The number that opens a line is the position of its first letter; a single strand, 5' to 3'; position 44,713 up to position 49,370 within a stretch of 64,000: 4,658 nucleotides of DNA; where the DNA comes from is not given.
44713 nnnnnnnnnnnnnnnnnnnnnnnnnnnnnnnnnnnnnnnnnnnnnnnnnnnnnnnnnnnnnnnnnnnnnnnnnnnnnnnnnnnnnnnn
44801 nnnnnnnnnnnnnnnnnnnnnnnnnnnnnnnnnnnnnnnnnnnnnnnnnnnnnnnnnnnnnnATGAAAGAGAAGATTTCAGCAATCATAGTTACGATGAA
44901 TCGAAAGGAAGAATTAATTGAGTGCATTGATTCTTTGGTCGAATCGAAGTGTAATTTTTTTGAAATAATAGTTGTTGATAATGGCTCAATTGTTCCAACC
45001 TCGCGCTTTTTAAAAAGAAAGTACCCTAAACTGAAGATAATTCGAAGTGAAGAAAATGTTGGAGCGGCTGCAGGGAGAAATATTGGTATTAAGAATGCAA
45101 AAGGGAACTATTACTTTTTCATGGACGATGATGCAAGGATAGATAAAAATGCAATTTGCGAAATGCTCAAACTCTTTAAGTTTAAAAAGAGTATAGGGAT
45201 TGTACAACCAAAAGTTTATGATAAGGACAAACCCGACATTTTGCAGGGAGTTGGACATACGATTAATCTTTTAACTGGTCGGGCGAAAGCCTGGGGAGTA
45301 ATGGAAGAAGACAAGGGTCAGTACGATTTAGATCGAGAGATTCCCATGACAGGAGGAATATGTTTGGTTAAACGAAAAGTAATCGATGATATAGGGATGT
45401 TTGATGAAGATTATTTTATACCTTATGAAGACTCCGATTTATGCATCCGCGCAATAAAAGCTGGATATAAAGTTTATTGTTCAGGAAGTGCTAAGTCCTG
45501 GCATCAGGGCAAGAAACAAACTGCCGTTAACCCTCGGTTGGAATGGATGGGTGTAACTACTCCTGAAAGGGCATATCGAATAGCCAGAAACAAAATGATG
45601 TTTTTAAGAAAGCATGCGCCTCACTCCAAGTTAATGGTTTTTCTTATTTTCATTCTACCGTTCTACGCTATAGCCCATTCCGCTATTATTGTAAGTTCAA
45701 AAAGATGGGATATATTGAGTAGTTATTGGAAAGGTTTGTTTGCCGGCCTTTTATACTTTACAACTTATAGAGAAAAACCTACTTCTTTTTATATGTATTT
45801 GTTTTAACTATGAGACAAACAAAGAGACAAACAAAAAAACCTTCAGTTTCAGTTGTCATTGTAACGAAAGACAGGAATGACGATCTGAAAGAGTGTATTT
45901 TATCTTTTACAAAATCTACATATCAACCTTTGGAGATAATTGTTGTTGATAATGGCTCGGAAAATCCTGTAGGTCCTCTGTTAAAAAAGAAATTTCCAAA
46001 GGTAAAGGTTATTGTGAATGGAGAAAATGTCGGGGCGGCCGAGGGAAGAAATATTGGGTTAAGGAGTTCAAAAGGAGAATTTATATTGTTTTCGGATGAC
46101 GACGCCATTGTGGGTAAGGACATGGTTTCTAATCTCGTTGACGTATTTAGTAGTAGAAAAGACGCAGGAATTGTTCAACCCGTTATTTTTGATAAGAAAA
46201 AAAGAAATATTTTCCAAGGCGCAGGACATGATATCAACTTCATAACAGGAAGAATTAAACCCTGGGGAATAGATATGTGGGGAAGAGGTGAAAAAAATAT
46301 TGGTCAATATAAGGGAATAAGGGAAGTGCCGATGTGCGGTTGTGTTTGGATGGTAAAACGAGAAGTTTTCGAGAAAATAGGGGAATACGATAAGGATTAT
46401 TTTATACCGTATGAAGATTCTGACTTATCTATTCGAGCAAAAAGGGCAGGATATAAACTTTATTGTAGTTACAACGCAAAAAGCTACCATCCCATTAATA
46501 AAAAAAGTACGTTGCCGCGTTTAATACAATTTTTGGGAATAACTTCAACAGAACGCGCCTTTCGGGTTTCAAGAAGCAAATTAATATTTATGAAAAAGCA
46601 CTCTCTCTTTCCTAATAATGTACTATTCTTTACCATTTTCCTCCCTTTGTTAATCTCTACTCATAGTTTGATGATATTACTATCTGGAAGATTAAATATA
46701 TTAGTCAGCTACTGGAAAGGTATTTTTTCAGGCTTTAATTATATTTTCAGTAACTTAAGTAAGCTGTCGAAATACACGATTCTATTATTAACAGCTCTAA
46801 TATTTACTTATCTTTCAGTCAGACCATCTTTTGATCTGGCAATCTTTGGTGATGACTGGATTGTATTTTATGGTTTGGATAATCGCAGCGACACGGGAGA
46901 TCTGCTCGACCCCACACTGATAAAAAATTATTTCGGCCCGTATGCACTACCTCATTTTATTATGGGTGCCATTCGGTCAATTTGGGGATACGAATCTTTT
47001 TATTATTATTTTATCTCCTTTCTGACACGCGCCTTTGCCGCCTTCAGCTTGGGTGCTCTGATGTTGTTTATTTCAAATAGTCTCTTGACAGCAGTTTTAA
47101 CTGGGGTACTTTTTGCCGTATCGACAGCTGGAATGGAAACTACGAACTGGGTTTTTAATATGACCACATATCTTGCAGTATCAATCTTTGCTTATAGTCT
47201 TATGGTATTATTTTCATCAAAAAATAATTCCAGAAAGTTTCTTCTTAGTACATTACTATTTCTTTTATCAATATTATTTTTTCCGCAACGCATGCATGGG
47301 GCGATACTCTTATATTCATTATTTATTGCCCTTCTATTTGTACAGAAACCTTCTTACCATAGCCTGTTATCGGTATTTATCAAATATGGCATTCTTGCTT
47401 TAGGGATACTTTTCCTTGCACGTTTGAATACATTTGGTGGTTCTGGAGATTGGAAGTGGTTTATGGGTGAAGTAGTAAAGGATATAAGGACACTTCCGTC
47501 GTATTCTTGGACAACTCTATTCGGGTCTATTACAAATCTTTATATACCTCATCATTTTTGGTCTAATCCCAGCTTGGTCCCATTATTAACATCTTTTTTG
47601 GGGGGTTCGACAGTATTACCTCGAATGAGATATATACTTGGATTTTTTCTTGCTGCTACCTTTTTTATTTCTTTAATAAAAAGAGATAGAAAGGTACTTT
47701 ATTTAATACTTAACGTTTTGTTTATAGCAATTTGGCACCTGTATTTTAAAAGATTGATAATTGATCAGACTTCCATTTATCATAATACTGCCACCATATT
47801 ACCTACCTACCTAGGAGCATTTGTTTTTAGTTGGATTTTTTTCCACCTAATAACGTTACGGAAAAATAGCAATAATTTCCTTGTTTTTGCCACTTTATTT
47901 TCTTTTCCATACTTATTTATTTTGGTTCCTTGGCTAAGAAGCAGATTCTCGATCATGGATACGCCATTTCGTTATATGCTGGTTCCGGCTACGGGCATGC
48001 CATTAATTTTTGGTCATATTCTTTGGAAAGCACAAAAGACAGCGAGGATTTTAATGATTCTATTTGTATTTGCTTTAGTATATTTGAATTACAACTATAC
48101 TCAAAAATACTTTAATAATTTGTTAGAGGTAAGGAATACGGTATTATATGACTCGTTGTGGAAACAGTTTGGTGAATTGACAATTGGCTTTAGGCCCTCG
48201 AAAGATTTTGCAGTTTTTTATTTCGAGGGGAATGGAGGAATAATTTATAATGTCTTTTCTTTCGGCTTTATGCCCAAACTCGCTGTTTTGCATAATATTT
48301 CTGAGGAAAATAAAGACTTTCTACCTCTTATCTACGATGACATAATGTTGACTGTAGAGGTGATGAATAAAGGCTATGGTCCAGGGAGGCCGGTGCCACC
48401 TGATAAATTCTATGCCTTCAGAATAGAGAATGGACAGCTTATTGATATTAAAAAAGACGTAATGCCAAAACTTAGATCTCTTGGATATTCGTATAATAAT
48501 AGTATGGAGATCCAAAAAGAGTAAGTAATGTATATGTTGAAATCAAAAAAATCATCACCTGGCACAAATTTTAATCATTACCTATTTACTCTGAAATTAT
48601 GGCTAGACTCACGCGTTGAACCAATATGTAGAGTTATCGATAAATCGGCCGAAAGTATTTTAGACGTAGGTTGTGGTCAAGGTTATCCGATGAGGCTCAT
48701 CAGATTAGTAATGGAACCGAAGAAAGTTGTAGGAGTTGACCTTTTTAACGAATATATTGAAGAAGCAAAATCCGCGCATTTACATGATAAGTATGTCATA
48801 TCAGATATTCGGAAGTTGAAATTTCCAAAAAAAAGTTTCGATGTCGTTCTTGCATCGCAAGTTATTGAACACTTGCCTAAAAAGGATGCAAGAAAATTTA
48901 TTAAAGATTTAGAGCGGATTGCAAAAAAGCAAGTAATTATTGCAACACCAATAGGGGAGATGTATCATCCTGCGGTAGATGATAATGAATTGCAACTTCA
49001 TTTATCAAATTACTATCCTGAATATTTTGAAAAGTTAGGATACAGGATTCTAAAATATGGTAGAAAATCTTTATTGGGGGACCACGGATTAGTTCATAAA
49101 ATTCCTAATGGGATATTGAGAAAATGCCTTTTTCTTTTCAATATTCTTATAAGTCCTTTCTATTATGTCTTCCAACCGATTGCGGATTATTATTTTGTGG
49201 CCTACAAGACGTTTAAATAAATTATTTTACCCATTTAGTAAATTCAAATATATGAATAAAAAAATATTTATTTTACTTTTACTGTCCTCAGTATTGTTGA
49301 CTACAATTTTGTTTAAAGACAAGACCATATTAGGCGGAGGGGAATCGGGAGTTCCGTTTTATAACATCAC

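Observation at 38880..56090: Three giant paralogous polytopic membrane proteins (723, ~1180, 934 aa) sharing short signature motifs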

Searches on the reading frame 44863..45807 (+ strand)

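Call 12: search_protein_families(library=pfam, proteins=[window:44863-45807:+], max_evalue=0.001)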
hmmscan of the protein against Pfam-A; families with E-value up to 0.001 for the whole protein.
window:44863-45807:+ (314 aa): 5 families
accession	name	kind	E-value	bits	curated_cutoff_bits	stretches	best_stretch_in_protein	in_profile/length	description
PF00535.33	Glycos_transf_2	-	3.3e-27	95.9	23.3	1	6-177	1-167/168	Glycosyl transferase family 2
PF13641.12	Glyco_tranf_2_3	-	3.8e-15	57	27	1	5-217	3-214/230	Glycosyltransferase like family 2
PF13632.12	Glyco_trans_2_3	-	4.7e-10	40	27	1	86-272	4-175/198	Glycosyl transferase family group 2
PF10111.15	Glyco_tranf_2_2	-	7.7e-09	35.9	27.3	1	24-200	17-202/276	Glycosyltransferase like family 2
PF13712.12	Glyco_tranf_2_5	-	1e-05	25.8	27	1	64-218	37-193/210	Glycosyltransferase like family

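Call 52: search_protein_families(library=ncbifam, proteins=[window:44863-45807:+], max_evalue=0.001)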
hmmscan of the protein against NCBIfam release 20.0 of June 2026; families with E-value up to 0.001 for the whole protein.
window:44863-45807:+ (314 aa): 21 families
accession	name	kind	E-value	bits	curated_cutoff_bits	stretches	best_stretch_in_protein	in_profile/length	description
TIGR01556.1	rhamnosyltran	subfamily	1.6e-27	96.4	200.55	1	17-287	9-273/281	rhamnosyltransferase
NF041875.1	EPS_EpsD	equivalog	2.4e-22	79.8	370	1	5-220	1-212/325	exopolysaccharide biosynthesis glycosyltransferase EpsD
TIGR03965.1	mycofact_glyco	equivalog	2.5e-20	72.8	280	1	4-217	75-283/467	mycofactocin biosynthesis glycosyltransferase MftF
NF038299.1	EPS_HpsN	equivalog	1.8e-16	60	425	1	4-218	2-224/317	hormogonium polysaccharide biosynthesis glycosyltransferase HpsN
TIGR03937.1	PgaC_IcaA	equivalog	1e-15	57.7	422.3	1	3-213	45-249/407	poly-beta-1,6-N-acetyl-D-glucosamine synthase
NF007482.0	PRK10073.1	equivalog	4e-14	52.4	423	1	2-103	5-108/334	glycosyltransferase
NF050113.1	gal_furan_GlfT1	equivalog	6.1e-14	52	330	1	5-205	1-197/290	galactofuranosyltransferase GlfT1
TIGR04283.1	glyco_like_mftF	equivalog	1.2e-11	44.6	182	1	5-201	1-173/221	TIGR04283 family arsenosugar biosynthesis glycosyltransferase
NF047683.1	TeichurnBiosyTuaG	equivalog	5e-11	42.7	400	1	2-105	5-111/252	teichuronic acid biosynthesis protein TuaG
NF050050.1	ProtGlycPglI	equivalog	2.7e-09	36.8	500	1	3-103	2-106/306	GalNAc(5)-diNAcBac-PP-undecaprenol beta-1,3-glucosyltransferase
NF041394.1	GtaseAglG_Halo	equivalog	4.4e-09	36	440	1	6-113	4-115/304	glucosyl-dolichyl phosphate glucuronosyltransferase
NF038302.1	EPS_HpsE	equivalog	6.2e-09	35.2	300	1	6-118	4-124/307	hormogonium polysaccharide biosynthesis glycosyltransferase HpsE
TIGR03111.1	glyc2_xrt_Gpos1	hypoth_equivalog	4.6e-08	32.3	363.95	1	4-114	50-165/439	TIGR03111 family XrtG-associated glycosyltransferase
NF007453.0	PRK10018.1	equivalog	8.9e-08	32.1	382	1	4-102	7-108/280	colanic acid biosynthesis glycosyltransferase WcaA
TIGR04017.1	WcaA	equivalog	1.9e-07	31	495.75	1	5-101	7-106/279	colanic acid biosynthesis glycosyltransferase WcaA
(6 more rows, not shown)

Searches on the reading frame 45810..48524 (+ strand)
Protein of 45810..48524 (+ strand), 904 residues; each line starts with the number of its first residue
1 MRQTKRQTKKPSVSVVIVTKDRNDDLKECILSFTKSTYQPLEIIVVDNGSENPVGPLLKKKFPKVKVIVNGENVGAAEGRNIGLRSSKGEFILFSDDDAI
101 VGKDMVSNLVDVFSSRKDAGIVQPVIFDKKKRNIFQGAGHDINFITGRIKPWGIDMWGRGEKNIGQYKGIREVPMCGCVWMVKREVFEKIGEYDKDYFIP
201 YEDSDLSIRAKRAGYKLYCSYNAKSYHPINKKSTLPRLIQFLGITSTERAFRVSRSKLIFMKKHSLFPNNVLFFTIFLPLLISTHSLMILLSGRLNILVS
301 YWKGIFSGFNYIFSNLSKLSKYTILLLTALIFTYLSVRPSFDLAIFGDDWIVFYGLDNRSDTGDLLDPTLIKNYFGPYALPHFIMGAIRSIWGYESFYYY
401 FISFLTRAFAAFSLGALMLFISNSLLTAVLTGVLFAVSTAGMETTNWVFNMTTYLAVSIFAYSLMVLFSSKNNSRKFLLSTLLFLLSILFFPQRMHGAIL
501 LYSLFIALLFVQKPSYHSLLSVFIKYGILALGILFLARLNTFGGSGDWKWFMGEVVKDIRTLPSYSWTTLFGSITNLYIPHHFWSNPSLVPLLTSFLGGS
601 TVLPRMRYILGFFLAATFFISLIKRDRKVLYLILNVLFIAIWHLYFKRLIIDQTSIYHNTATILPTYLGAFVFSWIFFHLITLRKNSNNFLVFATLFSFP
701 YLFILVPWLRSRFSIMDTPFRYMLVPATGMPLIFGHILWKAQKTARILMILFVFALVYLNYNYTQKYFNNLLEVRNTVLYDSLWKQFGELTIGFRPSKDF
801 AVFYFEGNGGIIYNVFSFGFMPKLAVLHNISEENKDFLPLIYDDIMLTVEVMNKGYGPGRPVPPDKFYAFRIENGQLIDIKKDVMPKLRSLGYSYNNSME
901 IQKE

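Call 4: search_protein_families(library=pfam, proteins=[window:45810-48524:+], max_evalue=1)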
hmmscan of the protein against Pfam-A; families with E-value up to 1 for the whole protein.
window:45810-48524:+ (904 aa): 5 families
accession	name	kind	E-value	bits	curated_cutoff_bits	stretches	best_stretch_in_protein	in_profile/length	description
PF00535.33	Glycos_transf_2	-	3.4e-26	92.6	23.3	1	14-191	1-168/168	Glycosyl transferase family 2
PF13641.12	Glyco_tranf_2_3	-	7.5e-14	52.7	27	1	11-223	1-207/230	Glycosyltransferase like family 2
PF10111.15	Glyco_tranf_2_2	-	1.5e-06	28.4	27.3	1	14-210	1-199/276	Glycosyltransferase like family 2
PF02709.20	Glyco_transf_7C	-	0.013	15.5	23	1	175-218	19-63/78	N-terminal domain of galactosyltransferase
PF13506.12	Glyco_transf_21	-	0.031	14.2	21.7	1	82-135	24-76/174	Glycosyl transferase family 21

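Call 5: search_protein_families(library=ncbifam, proteins=[window:45810-48524:+], max_evalue=1)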
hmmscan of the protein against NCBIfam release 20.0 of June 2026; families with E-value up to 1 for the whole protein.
window:45810-48524:+ (904 aa): 22 families
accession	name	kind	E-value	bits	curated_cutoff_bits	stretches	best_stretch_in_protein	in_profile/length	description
TIGR01556.1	rhamnosyltran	subfamily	7.3e-23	81.1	200.55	1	26-308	7-281/281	rhamnosyltransferase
NF041875.1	EPS_EpsD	equivalog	2.4e-22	79.8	370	1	13-233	1-212/325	exopolysaccharide biosynthesis glycosyltransferase EpsD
TIGR03965.1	mycofact_glyco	equivalog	1.5e-18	66.9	280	1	7-222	70-275/467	mycofactocin biosynthesis glycosyltransferase MftF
NF038299.1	EPS_HpsN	equivalog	1.7e-15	56.8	425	1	11-227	1-220/317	hormogonium polysaccharide biosynthesis glycosyltransferase HpsN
NF041394.1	GtaseAglG_Halo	equivalog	4.2e-15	55.8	440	1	13-116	3-110/304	glucosyl-dolichyl phosphate glucuronosyltransferase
NF007482.0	PRK10073.1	equivalog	6.1e-14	51.8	423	1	8-113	3-110/334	glycosyltransferase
TIGR03937.1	PgaC_IcaA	equivalog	5.5e-13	48.6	422.3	1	4-218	38-241/407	poly-beta-1,6-N-acetyl-D-glucosamine synthase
NF047683.1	TeichurnBiosyTuaG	equivalog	1.5e-10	41.2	400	1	8-110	3-108/252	teichuronic acid biosynthesis protein TuaG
NF050113.1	gal_furan_GlfT1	equivalog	2.2e-10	40.3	330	1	14-230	2-209/290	galactofuranosyltransferase GlfT1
NF050050.1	ProtGlycPglI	equivalog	5.6e-10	39.1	500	1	11-112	2-107/306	GalNAc(5)-diNAcBac-PP-undecaprenol beta-1,3-glucosyltransferase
TIGR04283.1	glyco_like_mftF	equivalog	3e-09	36.8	182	2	13-131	1-115/221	TIGR04283 family arsenosugar biosynthesis glycosyltransferase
TIGR03111.1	glyc2_xrt_Gpos1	hypoth_equivalog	5.2e-09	35.4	363.95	1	3-129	41-172/439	TIGR03111 family XrtG-associated glycosyltransferase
TIGR04242.1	nodulat_NodC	equivalog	1.2e-08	34.4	550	1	5-114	42-157/395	chitooligosaccharide synthase NodC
NF053739.1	GlytfEpsEBac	equivalog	3.3e-05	23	450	1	11-122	1-116/265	glycosyltransferase EpsE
TIGR04017.1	WcaA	equivalog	7.4e-05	22.5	495.75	1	8-117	2-110/279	colanic acid biosynthesis glycosyltransferase WcaA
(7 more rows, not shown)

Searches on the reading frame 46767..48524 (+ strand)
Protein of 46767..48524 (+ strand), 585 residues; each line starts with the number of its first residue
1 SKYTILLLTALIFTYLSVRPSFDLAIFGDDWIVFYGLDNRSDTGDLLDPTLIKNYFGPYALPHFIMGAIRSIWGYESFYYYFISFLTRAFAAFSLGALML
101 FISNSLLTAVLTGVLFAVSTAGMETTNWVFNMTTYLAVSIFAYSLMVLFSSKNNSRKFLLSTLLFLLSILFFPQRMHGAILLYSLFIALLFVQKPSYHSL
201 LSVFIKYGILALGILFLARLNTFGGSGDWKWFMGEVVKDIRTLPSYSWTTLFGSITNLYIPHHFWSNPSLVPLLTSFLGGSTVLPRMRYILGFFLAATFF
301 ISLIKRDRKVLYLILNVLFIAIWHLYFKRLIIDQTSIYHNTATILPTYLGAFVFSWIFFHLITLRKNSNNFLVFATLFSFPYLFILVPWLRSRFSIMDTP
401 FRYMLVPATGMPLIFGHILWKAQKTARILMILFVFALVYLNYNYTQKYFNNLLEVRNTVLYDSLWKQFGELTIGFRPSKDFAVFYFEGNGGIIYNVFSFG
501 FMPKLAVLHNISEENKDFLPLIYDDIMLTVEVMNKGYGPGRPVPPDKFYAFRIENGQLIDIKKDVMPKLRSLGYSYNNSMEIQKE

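Call 49: search_protein_families(library=pfam, proteins=[window:46767-48524:+], max_evalue=5)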
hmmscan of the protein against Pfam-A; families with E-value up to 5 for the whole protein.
window:46767-48524:+ (585 aa): 0 families

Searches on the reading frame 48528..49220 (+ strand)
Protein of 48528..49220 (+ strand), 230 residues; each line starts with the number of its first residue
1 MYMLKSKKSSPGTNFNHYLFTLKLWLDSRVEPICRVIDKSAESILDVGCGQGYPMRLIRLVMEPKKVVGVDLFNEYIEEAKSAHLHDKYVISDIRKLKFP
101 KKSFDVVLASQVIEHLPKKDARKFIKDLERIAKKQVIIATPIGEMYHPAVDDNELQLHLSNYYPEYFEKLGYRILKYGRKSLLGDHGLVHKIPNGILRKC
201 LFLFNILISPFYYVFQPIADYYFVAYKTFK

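Call 12: search_protein_families(library=pfam, proteins=[window:48528-49220:+], max_evalue=0.001)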
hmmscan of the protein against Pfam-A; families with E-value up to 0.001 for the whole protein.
window:48528-49220:+ (230 aa): 9 families
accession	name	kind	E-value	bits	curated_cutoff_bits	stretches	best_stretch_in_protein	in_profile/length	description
PF08241.18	Methyltransf_11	-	6.9e-18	65.5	21.2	1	45-137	1-92/95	Methyltransferase domain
PF13649.12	Methyltransf_25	-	1.2e-16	61.6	27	1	44-134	1-95/97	Methyltransferase domain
PF13847.12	Methyltransf_31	-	2.5e-13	50.4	27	1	39-139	2-108/145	Methyltransferase domain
PF13489.12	Methyltransf_23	-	2.6e-11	44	27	1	38-137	20-113/164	Methyltransferase domain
PF08242.18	Methyltransf_12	-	9.4e-11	42.7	30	1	45-134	1-94/98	Methyltransferase domain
PF07021.18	MetW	-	4.3e-07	30.2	21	1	40-141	13-110/193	Methionine biosynthesis protein MetW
PF01209.24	Ubie_methyltran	-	1.1e-05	25.4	20.1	1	35-134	42-145/233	ubiE/COQ5 methyltransferase family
PF02353.26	CMAS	-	0.00013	21.9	27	1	41-138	63-162/273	Mycolic acid cyclopropane synthetase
PF08003.17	Methyltransf_9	-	0.00018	21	23.8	1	36-115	111-194/315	Protein of unknown function (DUF1698)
